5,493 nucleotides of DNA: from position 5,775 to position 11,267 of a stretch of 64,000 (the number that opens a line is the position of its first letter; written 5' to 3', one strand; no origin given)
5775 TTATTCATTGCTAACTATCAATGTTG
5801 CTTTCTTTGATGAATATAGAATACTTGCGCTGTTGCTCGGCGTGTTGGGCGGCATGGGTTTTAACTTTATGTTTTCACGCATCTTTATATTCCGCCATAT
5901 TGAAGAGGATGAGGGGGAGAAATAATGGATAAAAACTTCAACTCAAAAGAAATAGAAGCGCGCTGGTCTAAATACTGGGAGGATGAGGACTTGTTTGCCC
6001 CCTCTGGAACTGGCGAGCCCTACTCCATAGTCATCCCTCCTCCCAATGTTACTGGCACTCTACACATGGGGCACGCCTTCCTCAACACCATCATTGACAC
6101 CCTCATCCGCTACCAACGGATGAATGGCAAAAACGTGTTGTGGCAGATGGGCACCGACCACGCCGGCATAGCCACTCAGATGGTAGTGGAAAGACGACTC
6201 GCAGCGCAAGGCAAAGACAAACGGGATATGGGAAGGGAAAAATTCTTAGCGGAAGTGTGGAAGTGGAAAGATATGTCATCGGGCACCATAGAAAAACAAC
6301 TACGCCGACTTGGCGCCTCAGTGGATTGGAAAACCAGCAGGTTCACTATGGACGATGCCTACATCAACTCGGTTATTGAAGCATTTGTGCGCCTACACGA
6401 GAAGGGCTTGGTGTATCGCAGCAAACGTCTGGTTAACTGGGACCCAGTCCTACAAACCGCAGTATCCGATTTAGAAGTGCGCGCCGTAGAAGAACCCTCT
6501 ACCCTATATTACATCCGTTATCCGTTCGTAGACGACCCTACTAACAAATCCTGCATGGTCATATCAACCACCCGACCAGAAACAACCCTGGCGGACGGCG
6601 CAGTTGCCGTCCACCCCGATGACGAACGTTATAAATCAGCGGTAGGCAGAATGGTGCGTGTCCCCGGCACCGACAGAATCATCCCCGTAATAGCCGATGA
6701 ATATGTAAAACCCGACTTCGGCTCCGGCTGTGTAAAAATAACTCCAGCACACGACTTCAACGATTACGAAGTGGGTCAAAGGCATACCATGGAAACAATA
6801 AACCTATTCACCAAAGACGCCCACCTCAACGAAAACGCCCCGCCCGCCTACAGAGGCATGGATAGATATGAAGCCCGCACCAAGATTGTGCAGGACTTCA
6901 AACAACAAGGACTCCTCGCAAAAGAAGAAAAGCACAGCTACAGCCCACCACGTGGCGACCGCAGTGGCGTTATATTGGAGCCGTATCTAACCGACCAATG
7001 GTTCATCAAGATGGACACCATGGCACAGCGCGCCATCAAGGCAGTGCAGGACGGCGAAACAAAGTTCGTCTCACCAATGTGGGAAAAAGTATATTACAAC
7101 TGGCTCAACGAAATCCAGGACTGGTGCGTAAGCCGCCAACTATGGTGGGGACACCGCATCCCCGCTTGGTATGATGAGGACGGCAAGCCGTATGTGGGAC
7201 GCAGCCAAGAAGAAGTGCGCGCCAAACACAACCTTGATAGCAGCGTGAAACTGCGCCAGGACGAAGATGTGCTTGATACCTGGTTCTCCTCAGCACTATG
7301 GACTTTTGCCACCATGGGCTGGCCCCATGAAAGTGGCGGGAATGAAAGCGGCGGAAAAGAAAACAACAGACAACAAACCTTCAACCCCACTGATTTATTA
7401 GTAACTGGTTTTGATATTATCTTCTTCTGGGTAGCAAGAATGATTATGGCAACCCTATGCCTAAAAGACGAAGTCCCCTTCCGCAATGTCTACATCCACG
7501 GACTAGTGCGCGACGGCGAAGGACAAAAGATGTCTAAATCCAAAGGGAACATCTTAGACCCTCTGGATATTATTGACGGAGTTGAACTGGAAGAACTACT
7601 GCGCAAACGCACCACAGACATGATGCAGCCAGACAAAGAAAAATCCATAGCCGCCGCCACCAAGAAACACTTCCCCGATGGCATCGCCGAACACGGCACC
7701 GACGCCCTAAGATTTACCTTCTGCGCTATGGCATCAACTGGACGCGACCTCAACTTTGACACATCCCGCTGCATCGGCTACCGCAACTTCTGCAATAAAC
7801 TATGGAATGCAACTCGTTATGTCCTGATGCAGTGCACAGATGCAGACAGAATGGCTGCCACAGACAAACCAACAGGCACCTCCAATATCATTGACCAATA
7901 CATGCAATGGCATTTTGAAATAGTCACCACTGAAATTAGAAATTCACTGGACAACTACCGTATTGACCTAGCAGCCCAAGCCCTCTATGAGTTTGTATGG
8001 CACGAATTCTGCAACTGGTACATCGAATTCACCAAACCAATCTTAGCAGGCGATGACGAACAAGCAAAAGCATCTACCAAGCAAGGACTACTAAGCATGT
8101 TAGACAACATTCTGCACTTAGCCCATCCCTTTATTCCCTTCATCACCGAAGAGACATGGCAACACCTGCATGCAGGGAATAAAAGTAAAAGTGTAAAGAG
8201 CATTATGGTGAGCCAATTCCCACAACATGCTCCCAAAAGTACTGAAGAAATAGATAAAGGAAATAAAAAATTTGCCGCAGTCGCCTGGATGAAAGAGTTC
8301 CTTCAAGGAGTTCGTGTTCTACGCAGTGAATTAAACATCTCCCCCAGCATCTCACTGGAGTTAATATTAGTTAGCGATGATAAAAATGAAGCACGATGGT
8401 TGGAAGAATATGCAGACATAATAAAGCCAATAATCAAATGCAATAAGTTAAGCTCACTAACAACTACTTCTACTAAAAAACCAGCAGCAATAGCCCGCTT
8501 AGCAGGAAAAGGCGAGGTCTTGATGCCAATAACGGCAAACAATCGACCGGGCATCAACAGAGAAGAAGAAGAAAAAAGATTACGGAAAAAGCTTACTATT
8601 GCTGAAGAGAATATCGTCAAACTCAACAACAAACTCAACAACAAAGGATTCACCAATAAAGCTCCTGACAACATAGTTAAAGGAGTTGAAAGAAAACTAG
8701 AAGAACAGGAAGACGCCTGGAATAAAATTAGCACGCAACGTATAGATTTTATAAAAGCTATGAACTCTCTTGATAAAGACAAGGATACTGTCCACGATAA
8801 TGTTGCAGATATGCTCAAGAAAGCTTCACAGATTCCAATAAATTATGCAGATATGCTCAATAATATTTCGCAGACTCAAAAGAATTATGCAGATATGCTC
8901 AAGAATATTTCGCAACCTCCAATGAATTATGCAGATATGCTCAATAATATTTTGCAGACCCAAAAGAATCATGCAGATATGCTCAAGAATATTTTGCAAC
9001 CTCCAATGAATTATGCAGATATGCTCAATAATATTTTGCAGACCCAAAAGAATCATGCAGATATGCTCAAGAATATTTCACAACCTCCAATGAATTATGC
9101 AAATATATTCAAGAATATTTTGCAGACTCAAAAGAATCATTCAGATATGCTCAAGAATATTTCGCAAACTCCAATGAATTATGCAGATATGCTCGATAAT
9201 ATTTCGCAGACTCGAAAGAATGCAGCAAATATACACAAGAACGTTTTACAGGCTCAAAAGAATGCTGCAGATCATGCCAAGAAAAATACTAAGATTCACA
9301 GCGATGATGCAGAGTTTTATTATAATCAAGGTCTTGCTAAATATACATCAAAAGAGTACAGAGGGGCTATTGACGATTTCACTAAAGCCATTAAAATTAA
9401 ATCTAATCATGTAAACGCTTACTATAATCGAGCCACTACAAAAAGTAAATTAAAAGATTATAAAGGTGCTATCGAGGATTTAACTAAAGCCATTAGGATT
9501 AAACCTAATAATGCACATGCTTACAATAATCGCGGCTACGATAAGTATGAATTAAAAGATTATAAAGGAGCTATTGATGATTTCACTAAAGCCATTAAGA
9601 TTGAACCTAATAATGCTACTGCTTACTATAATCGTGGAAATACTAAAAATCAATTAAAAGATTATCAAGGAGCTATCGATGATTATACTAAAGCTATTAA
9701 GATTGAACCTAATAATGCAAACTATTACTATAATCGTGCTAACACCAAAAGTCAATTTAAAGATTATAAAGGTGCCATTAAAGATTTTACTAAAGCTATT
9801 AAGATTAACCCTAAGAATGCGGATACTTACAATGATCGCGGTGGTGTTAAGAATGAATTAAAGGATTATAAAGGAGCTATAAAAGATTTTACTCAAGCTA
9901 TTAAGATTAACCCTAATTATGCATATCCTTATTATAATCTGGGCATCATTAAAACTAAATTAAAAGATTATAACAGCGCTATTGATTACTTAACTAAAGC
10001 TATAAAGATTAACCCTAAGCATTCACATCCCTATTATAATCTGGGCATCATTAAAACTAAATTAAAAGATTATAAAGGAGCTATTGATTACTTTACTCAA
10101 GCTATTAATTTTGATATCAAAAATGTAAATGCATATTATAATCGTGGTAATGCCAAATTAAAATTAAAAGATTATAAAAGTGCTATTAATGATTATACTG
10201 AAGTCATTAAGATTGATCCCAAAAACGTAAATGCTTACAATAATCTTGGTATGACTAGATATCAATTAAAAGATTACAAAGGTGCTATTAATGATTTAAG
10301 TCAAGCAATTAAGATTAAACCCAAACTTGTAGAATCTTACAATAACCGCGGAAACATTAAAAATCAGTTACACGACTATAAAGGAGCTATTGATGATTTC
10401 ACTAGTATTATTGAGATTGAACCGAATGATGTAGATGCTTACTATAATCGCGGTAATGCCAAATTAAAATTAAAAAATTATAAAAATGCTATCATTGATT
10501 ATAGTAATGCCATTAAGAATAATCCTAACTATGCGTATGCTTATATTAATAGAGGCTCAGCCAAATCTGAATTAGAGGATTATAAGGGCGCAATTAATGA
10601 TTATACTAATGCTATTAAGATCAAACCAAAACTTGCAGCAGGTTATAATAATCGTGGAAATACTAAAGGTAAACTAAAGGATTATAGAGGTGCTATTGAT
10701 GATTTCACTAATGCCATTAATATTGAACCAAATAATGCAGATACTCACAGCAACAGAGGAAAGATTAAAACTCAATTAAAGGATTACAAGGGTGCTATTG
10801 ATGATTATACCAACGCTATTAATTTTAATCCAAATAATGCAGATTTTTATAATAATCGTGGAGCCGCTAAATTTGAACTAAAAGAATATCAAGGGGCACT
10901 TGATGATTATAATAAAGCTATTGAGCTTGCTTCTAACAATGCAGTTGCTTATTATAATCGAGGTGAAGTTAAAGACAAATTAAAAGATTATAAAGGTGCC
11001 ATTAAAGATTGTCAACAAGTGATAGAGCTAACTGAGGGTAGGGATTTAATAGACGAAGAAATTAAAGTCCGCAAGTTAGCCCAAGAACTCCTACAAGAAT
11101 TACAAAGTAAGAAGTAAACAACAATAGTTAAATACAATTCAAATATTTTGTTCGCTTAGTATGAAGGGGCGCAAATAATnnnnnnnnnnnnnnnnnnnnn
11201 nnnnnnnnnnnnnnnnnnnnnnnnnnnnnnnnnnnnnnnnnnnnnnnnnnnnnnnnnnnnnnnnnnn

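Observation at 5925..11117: valS reading frame does not terminate: ValRS fused in frame to a novel 14-aa repeat array and about 17 TPRs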

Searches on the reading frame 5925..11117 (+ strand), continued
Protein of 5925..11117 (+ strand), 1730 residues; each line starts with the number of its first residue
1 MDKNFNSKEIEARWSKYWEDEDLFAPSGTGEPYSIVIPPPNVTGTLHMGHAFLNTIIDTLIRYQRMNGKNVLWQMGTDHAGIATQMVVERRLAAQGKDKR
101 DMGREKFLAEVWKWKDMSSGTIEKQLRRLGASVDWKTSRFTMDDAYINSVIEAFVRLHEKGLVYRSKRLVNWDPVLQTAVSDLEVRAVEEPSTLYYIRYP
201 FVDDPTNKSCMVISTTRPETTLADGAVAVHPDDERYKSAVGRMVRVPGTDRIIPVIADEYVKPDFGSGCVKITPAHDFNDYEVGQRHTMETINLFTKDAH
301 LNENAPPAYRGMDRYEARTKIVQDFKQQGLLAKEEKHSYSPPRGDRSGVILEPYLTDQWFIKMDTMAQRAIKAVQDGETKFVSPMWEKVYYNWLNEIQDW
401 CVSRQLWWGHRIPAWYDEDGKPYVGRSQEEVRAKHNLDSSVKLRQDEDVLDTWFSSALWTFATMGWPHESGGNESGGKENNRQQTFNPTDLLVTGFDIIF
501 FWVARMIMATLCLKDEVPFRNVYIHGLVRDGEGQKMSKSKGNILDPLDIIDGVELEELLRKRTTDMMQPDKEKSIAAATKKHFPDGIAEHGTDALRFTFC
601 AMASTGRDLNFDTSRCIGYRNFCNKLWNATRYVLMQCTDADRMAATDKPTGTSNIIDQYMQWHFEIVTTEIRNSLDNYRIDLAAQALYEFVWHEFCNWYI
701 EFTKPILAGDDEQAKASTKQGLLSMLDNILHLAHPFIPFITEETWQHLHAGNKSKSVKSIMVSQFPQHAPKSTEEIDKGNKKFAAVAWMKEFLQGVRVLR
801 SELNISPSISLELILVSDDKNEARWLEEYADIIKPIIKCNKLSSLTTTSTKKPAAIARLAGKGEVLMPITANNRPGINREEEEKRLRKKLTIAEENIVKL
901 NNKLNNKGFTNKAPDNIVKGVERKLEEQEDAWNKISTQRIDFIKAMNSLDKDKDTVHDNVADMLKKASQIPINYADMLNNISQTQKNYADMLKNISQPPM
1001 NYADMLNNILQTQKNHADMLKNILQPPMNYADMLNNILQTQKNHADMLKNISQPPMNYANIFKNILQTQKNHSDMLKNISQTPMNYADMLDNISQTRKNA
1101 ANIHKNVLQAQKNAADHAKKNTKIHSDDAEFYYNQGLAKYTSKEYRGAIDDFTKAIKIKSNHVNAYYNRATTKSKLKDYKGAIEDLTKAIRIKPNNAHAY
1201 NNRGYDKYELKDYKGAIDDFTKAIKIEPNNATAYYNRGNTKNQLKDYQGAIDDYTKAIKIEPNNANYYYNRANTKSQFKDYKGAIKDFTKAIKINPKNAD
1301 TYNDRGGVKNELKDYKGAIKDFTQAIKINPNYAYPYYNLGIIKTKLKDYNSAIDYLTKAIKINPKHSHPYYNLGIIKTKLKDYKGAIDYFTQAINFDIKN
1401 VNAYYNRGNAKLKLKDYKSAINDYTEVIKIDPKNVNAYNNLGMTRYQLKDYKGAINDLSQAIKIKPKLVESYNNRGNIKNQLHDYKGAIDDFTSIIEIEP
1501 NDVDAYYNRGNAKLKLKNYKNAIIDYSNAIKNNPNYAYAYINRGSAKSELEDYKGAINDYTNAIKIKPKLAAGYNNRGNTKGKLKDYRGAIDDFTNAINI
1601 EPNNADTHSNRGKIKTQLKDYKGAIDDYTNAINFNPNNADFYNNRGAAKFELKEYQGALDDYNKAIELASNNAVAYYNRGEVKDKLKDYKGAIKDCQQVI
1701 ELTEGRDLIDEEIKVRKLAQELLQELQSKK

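Call 15: find_encoding_contigs(protein=P0005, flank=10000, max_places=3)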
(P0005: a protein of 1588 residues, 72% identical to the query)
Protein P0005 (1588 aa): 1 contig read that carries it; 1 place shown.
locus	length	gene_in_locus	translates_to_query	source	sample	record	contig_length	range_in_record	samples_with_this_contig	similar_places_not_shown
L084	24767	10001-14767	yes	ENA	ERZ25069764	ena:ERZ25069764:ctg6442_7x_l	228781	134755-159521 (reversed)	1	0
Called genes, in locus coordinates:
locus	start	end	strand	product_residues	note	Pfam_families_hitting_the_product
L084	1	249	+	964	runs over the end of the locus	PF07581:Glug (faint), PF00028:Cadherin (weak)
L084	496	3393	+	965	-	PF00028:Cadherin (weak), PF22352:K319L-like_PKD (faint)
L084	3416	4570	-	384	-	PF07690:MFS_1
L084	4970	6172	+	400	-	-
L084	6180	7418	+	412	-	-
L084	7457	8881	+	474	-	PF00330:Aconitase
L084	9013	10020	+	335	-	PF00535:Glycos_transf_2, PF04138:GtrA_DPMS_TM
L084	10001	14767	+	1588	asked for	PF00133:tRNA-synt_1, PF08264:Anticodon_1, PF10458:Val_tRNA-synt_C, PF00515:TPR_1, PF13414:TPR_11, PF00515:TPR_1, PF13414:TPR_11, PF13414:TPR_11, +40 more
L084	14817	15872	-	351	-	PF05066:HARE-HTH, PF04471:Mrr_cat, PF22722:NA-iREase1 (weak)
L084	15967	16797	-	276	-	PF07719:TPR_2 (faint), PF13371:TPR_9 (faint), PF13414:TPR_11 (weak), PF00515:TPR_1, PF13181:TPR_8 (weak), PF13432:TPR_16 (weak), PF13414:TPR_11, PF00515:TPR_1 (weak), +7 more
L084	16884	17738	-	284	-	PF08867:FRG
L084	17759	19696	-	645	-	PF08867:FRG, PF00515:TPR_1 (faint), PF07719:TPR_2 (faint), PF13371:TPR_9 (faint), PF13424:TPR_12 (faint), PF13431:TPR_17 (faint), PF13432:TPR_16 (faint), PF13414:TPR_11 (weak)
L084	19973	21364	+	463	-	-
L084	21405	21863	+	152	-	-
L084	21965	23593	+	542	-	PF03235:GmrSD_N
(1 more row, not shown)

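Call 16: list_cluster_members(proteins=[P0001, P0003, P0007, P0006, P0008])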
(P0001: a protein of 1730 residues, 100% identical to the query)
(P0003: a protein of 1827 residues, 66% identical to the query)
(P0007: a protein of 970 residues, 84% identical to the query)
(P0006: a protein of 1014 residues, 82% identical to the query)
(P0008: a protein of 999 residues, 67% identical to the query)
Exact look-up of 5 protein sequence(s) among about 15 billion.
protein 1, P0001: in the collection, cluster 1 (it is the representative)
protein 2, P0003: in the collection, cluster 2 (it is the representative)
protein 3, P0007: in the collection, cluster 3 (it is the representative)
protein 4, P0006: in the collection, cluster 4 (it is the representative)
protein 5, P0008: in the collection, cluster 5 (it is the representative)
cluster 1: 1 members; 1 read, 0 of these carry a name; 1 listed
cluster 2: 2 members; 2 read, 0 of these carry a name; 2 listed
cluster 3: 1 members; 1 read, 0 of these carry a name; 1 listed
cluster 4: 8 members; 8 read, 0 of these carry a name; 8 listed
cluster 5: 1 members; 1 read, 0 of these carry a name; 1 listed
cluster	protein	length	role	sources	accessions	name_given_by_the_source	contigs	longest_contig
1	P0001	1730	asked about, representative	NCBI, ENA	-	-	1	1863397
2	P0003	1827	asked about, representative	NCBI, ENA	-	-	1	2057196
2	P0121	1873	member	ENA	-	-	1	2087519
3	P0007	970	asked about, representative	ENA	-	-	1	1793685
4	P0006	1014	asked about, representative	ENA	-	-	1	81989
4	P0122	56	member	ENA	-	-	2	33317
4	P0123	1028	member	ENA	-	-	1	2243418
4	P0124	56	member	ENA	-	-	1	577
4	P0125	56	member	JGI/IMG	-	-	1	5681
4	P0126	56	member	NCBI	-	-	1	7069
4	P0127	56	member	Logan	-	-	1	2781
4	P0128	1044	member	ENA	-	-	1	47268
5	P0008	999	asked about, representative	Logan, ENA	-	-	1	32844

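Call 32: find_encoding_contigs(protein=P0121, flank=6000, max_places=3)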
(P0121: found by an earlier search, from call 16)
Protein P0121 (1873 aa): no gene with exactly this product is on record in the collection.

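Call 33: find_encoding_contigs(protein=P0123, flank=10000, max_places=3)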
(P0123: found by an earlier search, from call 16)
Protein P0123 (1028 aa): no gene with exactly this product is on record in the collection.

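Call 34: find_encoding_contigs(protein=P0004, flank=6000, max_places=3)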
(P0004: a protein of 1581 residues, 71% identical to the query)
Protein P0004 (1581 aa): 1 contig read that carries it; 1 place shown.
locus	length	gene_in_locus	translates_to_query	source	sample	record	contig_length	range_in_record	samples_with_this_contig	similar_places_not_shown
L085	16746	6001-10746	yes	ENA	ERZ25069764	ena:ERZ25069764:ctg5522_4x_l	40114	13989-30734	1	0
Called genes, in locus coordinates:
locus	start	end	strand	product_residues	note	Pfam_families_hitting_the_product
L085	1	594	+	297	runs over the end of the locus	PF00535:Glycos_transf_2, PF10111:Glyco_tranf_2_2, PF13641:Glyco_tranf_2_3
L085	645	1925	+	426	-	PF03969:AFG1_ATPase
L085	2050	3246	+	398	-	PF12323:HTH_OrfB_IS605, PF01385:OrfB_IS605 (weak), PF07282:Cas12f1-like_TNB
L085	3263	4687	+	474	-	PF00330:Aconitase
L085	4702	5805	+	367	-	PF00535:Glycos_transf_2, PF04138:GtrA_DPMS_TM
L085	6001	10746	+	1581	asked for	PF00133:tRNA-synt_1, PF08264:Anticodon_1, PF10458:Val_tRNA-synt_C, PF00515:TPR_1, PF13414:TPR_11, PF00515:TPR_1, PF13414:TPR_11, PF13414:TPR_11, +37 more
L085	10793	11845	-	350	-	PF05066:HARE-HTH, PF04471:Mrr_cat, PF22722:NA-iREase1 (weak)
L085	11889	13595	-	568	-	PF03235:GmrSD_N, PF07510:GmrSD_C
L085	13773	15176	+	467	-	-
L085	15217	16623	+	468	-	-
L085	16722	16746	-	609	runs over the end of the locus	PF08867:FRG, PF13181:TPR_8 (faint), PF00515:TPR_1 (faint), PF07719:TPR_2 (faint), PF13414:TPR_11, PF13424:TPR_12 (faint), PF13431:TPR_17 (faint), PF13432:TPR_16 (weak), +1 more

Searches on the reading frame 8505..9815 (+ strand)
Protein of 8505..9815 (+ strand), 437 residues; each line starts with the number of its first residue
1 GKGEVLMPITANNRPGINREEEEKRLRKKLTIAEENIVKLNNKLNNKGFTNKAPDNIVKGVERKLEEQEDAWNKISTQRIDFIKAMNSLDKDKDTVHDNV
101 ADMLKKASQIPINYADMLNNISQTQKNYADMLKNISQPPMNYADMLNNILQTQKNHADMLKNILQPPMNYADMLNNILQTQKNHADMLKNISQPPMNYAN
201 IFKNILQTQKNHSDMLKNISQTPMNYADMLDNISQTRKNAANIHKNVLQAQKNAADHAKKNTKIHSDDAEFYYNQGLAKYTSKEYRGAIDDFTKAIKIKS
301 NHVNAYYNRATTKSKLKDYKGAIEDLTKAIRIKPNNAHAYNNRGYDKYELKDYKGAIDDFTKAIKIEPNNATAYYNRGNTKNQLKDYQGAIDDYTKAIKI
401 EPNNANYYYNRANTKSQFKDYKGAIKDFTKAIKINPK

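Call 57: predict_structure(protein=window:8505-9815:+)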
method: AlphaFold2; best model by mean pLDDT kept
length: 437 residues; sequences in the alignment: 1
mean_pLDDT: 38.5   pTM: 0.18
mean pLDDT of the five models: 38.5, 37.3, 35.3, 34.9, 34.5
residues with pLDDT >= 90: 0; 70-90: 0; 50-70: 26; < 50: 411
segments of 3 or more residues with pLDDT < 50: 1-17, 44-168, 170-418, 423-437
pLDDT, mean of each block of 10 residues (from residue 1): 32 45 56 52 46 41 38 34 34 39 33 37 40 39 41 42 40 40 41 39 40 37 37 37 37 36 32 31 36 34 33 37 36 33 34 35 36 35 40 38 39 45 47 36
secondary structure, 60 per line:
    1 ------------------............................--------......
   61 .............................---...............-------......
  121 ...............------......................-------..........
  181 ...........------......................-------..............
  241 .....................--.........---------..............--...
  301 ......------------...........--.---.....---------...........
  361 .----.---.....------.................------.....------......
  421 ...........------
elements in order: H19-46 H55-89 H93-107 H115-135 H142-163 H171-191 H198-219 H227-261 E264-272 H282-295 E298-306 H319-329 E336-340 H350-361 E370-374 H381-397 E404-408 H415-431
